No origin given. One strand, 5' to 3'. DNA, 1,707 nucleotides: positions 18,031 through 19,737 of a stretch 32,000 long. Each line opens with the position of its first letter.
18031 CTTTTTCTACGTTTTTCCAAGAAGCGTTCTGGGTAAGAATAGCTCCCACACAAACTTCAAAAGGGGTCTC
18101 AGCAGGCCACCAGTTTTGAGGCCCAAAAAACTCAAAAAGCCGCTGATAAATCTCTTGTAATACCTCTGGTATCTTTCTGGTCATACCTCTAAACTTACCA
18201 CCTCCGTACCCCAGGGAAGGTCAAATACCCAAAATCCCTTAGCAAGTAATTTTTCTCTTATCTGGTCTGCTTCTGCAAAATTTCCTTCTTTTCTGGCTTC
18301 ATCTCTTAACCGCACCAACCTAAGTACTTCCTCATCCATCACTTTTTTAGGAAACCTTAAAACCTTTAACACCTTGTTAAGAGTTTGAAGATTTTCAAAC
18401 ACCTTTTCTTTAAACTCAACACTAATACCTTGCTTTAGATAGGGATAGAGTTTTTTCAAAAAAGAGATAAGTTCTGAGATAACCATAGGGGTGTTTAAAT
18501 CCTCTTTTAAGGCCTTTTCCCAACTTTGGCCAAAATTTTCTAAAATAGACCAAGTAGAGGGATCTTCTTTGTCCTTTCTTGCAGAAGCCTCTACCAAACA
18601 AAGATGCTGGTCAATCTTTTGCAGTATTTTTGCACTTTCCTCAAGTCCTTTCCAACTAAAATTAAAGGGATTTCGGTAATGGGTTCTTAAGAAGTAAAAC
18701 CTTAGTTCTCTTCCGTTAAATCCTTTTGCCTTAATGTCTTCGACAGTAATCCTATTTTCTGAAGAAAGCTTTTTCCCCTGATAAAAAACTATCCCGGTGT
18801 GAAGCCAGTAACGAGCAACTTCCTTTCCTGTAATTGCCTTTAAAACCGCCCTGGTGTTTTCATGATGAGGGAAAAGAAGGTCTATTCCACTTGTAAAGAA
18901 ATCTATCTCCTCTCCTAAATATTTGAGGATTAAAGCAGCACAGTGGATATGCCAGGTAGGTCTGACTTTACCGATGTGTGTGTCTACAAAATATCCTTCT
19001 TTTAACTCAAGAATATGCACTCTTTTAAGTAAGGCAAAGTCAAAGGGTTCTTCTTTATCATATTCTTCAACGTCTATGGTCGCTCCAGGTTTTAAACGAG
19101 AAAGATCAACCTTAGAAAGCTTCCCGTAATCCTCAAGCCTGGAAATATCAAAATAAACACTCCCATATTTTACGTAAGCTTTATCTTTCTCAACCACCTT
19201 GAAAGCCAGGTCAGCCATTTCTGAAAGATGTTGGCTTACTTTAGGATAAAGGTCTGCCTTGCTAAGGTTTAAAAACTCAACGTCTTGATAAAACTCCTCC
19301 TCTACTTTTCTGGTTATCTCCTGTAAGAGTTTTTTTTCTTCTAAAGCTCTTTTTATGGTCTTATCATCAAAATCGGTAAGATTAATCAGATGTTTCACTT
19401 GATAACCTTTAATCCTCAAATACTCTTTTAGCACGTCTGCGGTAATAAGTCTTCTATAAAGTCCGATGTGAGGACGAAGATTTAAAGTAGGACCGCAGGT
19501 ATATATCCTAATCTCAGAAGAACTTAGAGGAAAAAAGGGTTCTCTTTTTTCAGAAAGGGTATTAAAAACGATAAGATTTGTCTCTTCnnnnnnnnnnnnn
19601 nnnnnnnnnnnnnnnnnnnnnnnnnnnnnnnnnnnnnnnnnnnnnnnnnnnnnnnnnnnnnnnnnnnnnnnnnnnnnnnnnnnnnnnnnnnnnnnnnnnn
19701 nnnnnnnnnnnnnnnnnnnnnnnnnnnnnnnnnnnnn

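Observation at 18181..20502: Cysteine synthase fused to a full-length CysRS homologue with degenerate class-I signature motifs (HIGL, KLSSE)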

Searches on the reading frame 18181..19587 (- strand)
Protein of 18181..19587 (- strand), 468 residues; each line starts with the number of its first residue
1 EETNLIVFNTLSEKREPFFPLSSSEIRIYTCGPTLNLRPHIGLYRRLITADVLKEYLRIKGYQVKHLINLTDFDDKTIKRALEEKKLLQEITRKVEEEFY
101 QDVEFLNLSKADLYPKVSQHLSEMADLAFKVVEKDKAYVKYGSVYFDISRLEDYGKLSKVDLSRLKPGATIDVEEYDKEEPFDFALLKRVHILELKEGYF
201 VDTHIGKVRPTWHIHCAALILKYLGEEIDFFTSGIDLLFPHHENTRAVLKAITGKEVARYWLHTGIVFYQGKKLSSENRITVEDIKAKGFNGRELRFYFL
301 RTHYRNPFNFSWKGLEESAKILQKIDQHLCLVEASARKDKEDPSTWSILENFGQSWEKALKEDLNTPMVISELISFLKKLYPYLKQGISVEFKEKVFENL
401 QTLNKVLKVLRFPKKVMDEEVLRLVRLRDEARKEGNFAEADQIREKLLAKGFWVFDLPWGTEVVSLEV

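Call 5: search_solved_structures(query=window:18181-19581:-, show_alignments=3)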
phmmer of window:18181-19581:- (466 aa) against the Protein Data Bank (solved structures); distinct sequences matched with E-value up to 0.001: 8.
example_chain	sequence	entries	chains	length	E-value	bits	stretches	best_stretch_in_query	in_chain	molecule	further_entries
8qhp_A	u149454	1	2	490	1.6e-74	255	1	3-454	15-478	Cysteine--tRNA ligase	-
1li5_A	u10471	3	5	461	4.8e-64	220.4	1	3-459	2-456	CYSTEINYL-TRNA SYNTHETASE | Cysteine--tRNA ligase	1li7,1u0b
3tqo_A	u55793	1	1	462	9.3e-64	219.5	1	4-459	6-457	Cysteinyl-tRNA synthetase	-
6ujd_A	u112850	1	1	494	4e-54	187.7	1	3-459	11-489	Cysteine--tRNA ligase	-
9yru_A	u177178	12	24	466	6.5e-46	160.7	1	1-312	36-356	Cysteine--tRNA ligase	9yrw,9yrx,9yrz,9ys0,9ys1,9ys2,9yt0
3sp1_A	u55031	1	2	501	7e-46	160.6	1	12-461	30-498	Cysteinyl-tRNA synthetase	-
8hfm_A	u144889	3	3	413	1.3e-26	97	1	15-322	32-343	L-cysteine:1D-myo-inositol 2-amino-2-deoxy-alpha-D-glucopyranoside ligase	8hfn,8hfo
3c8z_A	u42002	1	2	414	1.3e-26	97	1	15-322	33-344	Cysteinyl-tRNA synthetase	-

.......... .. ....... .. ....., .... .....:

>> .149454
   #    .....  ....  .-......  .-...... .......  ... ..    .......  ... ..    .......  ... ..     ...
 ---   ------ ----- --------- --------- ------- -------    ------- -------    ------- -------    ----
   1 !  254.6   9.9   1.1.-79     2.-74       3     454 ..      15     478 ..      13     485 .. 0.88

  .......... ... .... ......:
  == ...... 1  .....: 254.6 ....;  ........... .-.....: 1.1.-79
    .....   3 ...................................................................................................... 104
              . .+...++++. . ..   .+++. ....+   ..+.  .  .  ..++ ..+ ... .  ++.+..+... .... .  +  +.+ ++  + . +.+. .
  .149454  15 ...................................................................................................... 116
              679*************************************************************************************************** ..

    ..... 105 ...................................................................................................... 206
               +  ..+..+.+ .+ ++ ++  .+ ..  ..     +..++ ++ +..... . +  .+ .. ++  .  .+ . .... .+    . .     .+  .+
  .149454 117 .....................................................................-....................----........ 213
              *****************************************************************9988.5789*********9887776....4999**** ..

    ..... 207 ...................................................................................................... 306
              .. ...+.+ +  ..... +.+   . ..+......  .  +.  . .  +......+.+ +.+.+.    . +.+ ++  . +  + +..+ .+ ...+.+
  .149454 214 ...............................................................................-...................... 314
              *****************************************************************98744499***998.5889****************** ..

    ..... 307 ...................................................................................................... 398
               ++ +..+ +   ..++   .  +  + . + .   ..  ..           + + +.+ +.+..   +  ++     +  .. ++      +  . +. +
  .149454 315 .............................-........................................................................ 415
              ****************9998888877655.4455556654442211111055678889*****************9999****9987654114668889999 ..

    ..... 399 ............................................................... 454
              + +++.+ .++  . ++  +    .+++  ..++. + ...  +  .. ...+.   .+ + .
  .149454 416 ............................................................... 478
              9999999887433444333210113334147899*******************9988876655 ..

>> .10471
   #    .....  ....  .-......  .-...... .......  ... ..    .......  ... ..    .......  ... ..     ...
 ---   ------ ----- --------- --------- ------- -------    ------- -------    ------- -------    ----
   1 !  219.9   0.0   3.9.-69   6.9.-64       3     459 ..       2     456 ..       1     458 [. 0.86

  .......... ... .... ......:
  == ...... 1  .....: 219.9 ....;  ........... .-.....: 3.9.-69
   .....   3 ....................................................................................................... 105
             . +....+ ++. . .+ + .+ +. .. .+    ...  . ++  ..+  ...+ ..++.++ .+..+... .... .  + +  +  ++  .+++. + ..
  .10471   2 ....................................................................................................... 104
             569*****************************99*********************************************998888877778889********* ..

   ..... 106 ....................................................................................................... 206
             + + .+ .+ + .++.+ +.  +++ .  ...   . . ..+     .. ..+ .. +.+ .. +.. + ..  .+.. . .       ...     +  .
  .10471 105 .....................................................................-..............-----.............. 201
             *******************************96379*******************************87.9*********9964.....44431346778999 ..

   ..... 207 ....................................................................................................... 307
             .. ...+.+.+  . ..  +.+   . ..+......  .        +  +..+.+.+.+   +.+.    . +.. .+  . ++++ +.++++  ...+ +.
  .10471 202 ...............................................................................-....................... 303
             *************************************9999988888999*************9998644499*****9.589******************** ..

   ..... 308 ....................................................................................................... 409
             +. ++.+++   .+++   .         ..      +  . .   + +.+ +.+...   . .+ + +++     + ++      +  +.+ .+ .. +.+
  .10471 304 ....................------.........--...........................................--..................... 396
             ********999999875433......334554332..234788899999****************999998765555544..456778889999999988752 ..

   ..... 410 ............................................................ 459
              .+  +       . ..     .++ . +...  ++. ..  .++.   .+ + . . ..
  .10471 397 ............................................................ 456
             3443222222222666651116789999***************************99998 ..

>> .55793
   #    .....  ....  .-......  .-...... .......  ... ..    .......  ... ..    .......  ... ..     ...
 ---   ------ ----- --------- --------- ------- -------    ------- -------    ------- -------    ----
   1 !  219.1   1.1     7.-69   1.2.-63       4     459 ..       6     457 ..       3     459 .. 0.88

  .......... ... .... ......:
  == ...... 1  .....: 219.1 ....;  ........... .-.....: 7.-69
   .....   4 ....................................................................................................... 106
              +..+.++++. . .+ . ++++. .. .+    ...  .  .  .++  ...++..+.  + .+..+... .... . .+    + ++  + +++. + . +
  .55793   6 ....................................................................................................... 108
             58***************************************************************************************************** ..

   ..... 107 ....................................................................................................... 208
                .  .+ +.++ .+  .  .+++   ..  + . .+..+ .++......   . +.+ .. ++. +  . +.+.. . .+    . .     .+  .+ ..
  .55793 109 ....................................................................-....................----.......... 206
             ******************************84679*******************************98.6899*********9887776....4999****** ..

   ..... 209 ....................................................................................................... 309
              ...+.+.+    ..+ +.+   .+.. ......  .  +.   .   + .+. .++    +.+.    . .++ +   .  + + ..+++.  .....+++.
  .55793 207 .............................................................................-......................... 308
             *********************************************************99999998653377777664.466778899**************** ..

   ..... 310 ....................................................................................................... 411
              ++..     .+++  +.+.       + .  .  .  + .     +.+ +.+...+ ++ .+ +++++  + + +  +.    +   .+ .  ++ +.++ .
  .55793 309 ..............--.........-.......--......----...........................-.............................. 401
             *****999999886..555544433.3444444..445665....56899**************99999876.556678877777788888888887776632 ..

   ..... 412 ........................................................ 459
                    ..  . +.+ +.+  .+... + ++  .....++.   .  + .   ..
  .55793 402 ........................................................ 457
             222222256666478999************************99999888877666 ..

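Call 21: search_protein_representatives(protein=window:18181-19587:-)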
Query: 468 residues. Proteins with E-value up to 0.001 (for the whole library): 16069; up to 1e-10: 8091; up to 1e-30: 2136. The best 150 are listed.
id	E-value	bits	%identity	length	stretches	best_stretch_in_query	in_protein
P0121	5.5e-181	619.2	57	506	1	2-465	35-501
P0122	2.0e-120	419.5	98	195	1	274-468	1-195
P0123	1.4e-108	380.5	39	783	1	7-460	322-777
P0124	7.1e-104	365.0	40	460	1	17-461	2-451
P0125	7.9e-104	364.8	40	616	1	6-462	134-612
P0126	2.5e-99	350.0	38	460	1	7-463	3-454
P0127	1.6e-98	347.3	38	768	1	5-458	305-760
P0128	1.8e-98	347.2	38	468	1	7-463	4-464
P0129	3.4e-94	333.1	37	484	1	5-461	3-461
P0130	5.6e-92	325.7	36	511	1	6-461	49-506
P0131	5.1e-90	319.3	38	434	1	38-461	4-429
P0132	3.1e-89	316.7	31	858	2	6-458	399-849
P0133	2.5e-88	313.7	35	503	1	5-453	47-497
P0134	2.9e-87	310.2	37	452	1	7-463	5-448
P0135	2.0e-86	307.5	37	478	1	5-460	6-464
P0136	4.4e-84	299.7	39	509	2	7-409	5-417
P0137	9.1e-84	298.7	35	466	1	5-461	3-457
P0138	6.3e-83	295.9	39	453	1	6-463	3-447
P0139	2.9e-81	290.4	36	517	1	4-463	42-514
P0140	5.4e-81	289.5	39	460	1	6-456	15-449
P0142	9.6e-81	288.7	35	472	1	7-463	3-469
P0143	1.3e-80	288.3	38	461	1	6-463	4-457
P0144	1.7e-80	287.9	37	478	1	6-460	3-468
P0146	3.7e-79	283.5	40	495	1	4-461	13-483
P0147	1.1e-78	282.0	35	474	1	7-460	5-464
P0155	1.4e-76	275.0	32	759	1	3-456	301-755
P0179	7.9e-73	262.6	42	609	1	2-274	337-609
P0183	1.2e-71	258.7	37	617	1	7-455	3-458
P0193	1.5e-70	255.1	36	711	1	5-461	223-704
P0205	2.1e-69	251.3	42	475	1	4-311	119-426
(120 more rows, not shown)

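Call 24: search_protein_families(library=pfam, proteins=[P0123, P0127, P0132, P0155, P0125, P0193, P0179, P0121, P0183, P0133], max_evalue=0.00001)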
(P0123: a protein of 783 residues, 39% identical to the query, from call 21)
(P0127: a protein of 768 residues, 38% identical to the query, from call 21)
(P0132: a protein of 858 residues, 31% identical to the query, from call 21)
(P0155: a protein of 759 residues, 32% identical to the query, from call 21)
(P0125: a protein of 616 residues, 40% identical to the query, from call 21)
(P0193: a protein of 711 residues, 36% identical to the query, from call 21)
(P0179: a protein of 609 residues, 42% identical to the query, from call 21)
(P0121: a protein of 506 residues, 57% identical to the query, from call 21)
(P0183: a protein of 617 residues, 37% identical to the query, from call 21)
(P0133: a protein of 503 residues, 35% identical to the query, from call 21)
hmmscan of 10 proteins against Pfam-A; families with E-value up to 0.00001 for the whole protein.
P0123 (783 aa): 6 families
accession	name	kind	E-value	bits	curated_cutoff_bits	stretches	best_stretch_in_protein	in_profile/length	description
PF01406.26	tRNA-synt_1e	-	4.6e-100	335.3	27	1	333-636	2-300/301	tRNA synthetases class I (C) catalytic domain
PF00291.31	PALP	-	1.1e-73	248.6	35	1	16-294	2-295/295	Pyridoxal-phosphate dependent enzyme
PF09190.17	DALR_2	-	7.5e-13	49.3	22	1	671-726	1-55/57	DALR domain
PF09334.17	tRNA-synt_1g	-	9.9e-11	41.4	20.1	1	351-464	11-125/391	tRNA synthetases class I (M)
PF23493.1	CysS_C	-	2.1e-08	34.6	23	1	733-781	3-51/51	Cysteinyl-tRNA ligase anticodon binding domain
PF01921.24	tRNA-synt_1f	-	3.3e-07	30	27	0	346-417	28-96/360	tRNA synthetases class I (K)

P0127 (768 aa): 6 families
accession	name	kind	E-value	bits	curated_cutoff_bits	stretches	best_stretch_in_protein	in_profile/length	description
PF01406.26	tRNA-synt_1e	-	9.6e-117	390.1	27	1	318-621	2-300/301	tRNA synthetases class I (C) catalytic domain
PF00291.31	PALP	-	2.3e-70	237.7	35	1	6-287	2-295/295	Pyridoxal-phosphate dependent enzyme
PF09334.17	tRNA-synt_1g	-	2.6e-13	50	20.1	1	337-446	12-122/391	tRNA synthetases class I (M)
PF09190.17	DALR_2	-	2.6e-10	41.1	22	1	657-712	2-56/57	DALR domain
PF01921.24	tRNA-synt_1f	-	3.8e-08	33.1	27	0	569-632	278-340/360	tRNA synthetases class I (K)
PF00133.28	tRNA-synt_1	-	7.9e-07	28.6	22.7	0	528-612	329-413/414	tRNA synthetases class I (I, L, M and V)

P0132 (858 aa): 5 families
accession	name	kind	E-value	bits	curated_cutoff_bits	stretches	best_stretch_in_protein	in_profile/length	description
PF01406.26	tRNA-synt_1e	-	4.8e-149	496.2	27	3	411-722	2-300/301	tRNA synthetases class I (C) catalytic domain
PF09334.17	tRNA-synt_1g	-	5.9e-13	48.8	20.1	0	430-557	12-130/391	tRNA synthetases class I (M)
PF09190.17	DALR_2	-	1.5e-12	48.3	22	0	317-374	1-56/57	DALR domain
PF01921.24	tRNA-synt_1f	-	2.3e-10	40.4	27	0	628-722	235-329/360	tRNA synthetases class I (K)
PF00133.28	tRNA-synt_1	-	6.1e-10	38.9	22.7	0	629-713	330-413/414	tRNA synthetases class I (I, L, M and V)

P0155 (759 aa): 4 families
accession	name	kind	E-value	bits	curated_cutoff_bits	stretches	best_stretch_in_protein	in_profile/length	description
PF00291.31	PALP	-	5.4e-71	239.8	35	1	6-284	2-295/295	Pyridoxal-phosphate dependent enzyme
PF01406.26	tRNA-synt_1e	-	1.2e-63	215.8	27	1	317-615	3-297/301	tRNA synthetases class I (C) catalytic domain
PF09190.17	DALR_2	-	2.1e-09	38.2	22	1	654-685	2-32/57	DALR domain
PF23493.1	CysS_C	-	1.2e-07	32.2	23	1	716-757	4-45/51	Cysteinyl-tRNA ligase anticodon binding domain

P0125 (616 aa): 6 families
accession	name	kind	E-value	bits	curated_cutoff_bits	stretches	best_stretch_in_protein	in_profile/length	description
PF01406.26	tRNA-synt_1e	-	9.3e-100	334.3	27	1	146-449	2-300/301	tRNA synthetases class I (C) catalytic domain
PF00291.31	PALP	-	1.7e-20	74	35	1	1-109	165-295/295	Pyridoxal-phosphate dependent enzyme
PF09334.17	tRNA-synt_1g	-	9.9e-12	44.7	20.1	0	385-447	311-373/391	tRNA synthetases class I (M)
PF01921.24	tRNA-synt_1f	-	3.4e-07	29.9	27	0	393-448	273-328/360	tRNA synthetases class I (K)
PF00133.28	tRNA-synt_1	-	1.1e-06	28.1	22.7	1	356-440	329-413/414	tRNA synthetases class I (I, L, M and V)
PF09190.17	DALR_2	-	1.5e-06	29.1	22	1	494-549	1-52/57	DALR domain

P0193 (711 aa): 6 families
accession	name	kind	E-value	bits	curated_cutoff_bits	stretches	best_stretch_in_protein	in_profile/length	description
PF01406.26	tRNA-synt_1e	-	4.5e-137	456.8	27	1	237-531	3-298/301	tRNA synthetases class I (C) catalytic domain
PF09190.17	DALR_2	-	9.5e-16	58.5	22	1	581-640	1-56/57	DALR domain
PF09334.17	tRNA-synt_1g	-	5.5e-15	55.5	20.1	1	256-366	13-124/391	tRNA synthetases class I (M)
PF00132.30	Hexapep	-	1.2e-10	41.1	27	1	119-153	1-35/36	Bacterial transferase hexapeptide (six repeats)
PF00133.28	tRNA-synt_1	-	3.4e-10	39.7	22.7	1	441-524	329-413/414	tRNA synthetases class I (I, L, M and V)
PF01921.24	tRNA-synt_1f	-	1.5e-08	34.4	27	0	478-530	273-326/360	tRNA synthetases class I (K)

P0179 (609 aa): 3 families
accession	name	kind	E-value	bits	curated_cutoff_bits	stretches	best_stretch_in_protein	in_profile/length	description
PF01406.26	tRNA-synt_1e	-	2.1e-71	241.2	27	1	353-609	2-254/301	tRNA synthetases class I (C) catalytic domain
PF00291.31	PALP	-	1e-67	229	35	1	39-316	3-295/295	Pyridoxal-phosphate dependent enzyme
PF09334.17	tRNA-synt_1g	-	3.1e-07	29.9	20.1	1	368-481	8-122/391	tRNA synthetases class I (M)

P0121 (506 aa): 2 families
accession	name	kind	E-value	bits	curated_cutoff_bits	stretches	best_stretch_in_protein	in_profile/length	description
PF01406.26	tRNA-synt_1e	-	2.9e-73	247.3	27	1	53-352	4-300/301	tRNA synthetases class I (C) catalytic domain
PF09334.17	tRNA-synt_1g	-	7.5e-08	32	20.1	1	68-181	10-124/391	tRNA synthetases class I (M)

P0183 (617 aa): 6 families
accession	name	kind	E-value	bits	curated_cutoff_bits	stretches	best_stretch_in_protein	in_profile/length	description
PF01406.26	tRNA-synt_1e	-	1.7e-135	451.7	27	1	14-315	2-300/301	tRNA synthetases class I (C) catalytic domain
PF09190.17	DALR_2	-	6.5e-17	62.3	22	1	357-411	1-55/57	DALR domain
PF09334.17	tRNA-synt_1g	-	1.5e-15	57.3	20.1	1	33-142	12-122/391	tRNA synthetases class I (M)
PF00133.28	tRNA-synt_1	-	1.9e-09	37.2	22.7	0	256-306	363-413/414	tRNA synthetases class I (I, L, M and V)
PF23493.1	CysS_C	-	8.2e-09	35.9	23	1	420-462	4-46/51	Cysteinyl-tRNA ligase anticodon binding domain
PF01921.24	tRNA-synt_1f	-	1.1e-08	34.9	27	0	264-325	278-339/360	tRNA synthetases class I (K)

P0133 (503 aa): 3 families
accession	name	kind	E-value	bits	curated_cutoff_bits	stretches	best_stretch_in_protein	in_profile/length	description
PF01406.26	tRNA-synt_1e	-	1.4e-68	231.9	27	1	60-362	2-300/301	tRNA synthetases class I (C) catalytic domain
PF09190.17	DALR_2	-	2e-10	41.5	22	1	399-454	2-56/57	DALR domain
PF23493.1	CysS_C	-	1e-07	32.4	23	1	463-502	6-45/51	Cysteinyl-tRNA ligase anticodon binding domain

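Call 25: list_cluster_members(proteins=[P0124, P0126, P0128, P0129, P0127, P0134, P0135, P0123, P0131, P0205])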
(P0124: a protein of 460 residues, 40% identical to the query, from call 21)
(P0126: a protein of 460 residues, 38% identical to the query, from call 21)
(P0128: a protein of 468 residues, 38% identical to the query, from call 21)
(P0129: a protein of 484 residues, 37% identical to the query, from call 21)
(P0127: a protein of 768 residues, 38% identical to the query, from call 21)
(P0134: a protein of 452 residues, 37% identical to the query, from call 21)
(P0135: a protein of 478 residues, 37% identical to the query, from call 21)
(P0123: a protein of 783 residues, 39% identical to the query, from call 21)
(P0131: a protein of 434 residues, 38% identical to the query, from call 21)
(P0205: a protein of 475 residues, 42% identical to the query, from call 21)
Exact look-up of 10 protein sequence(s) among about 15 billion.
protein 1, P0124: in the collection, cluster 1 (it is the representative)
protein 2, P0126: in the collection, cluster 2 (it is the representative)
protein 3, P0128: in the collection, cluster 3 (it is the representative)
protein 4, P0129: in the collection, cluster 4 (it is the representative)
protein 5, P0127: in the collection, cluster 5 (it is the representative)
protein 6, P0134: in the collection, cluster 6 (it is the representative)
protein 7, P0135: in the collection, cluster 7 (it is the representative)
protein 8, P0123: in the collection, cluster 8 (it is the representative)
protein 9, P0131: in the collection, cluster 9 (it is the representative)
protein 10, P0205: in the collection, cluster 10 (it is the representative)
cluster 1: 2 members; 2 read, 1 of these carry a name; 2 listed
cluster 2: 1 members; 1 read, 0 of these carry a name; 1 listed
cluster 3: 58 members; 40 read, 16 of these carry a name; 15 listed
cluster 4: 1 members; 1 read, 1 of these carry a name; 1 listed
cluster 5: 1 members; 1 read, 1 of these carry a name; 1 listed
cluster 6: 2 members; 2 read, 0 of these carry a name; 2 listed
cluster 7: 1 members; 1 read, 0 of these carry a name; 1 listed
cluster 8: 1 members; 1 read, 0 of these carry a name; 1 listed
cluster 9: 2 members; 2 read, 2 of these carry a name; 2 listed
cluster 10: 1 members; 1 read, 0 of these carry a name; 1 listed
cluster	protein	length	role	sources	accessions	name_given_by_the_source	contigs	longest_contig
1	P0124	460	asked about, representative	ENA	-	-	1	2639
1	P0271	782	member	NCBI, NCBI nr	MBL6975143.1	MAG: cysteine--tRNA ligase [Deltaproteobacteria bacterium] | cysteine--tRNA ligase [Deltaproteobacteria bacterium]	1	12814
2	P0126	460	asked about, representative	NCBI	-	-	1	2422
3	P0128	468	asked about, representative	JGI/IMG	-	-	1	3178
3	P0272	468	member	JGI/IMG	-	cysteinyl-tRNA synthetase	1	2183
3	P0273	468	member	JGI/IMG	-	cysteinyl-tRNA synthetase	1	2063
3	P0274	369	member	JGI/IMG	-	cysteinyl-tRNA synthetase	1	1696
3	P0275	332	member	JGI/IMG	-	cysteinyl-tRNA synthetase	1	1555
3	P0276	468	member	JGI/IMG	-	cysteinyl-tRNA synthetase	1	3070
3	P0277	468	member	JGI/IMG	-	cysteinyl-tRNA synthetase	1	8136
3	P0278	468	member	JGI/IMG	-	cysteinyl-tRNA synthetase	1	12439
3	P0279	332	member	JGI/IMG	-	cysteinyl-tRNA synthetase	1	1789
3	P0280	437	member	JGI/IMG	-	cysteinyl-tRNA synthetase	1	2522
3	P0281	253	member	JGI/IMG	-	cysteinyl-tRNA synthetase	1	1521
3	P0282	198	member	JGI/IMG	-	cysteinyl-tRNA synthetase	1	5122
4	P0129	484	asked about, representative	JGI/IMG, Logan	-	cysteinyl-tRNA synthetase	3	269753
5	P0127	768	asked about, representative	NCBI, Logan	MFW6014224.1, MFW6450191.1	MAG: cysteine--tRNA ligase [Nanoarchaeota archaeon]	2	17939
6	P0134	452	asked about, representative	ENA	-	-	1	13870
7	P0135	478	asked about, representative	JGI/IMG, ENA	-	-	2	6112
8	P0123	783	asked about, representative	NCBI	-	-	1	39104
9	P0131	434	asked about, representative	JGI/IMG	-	cysteinyl-tRNA synthetase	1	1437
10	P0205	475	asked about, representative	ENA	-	-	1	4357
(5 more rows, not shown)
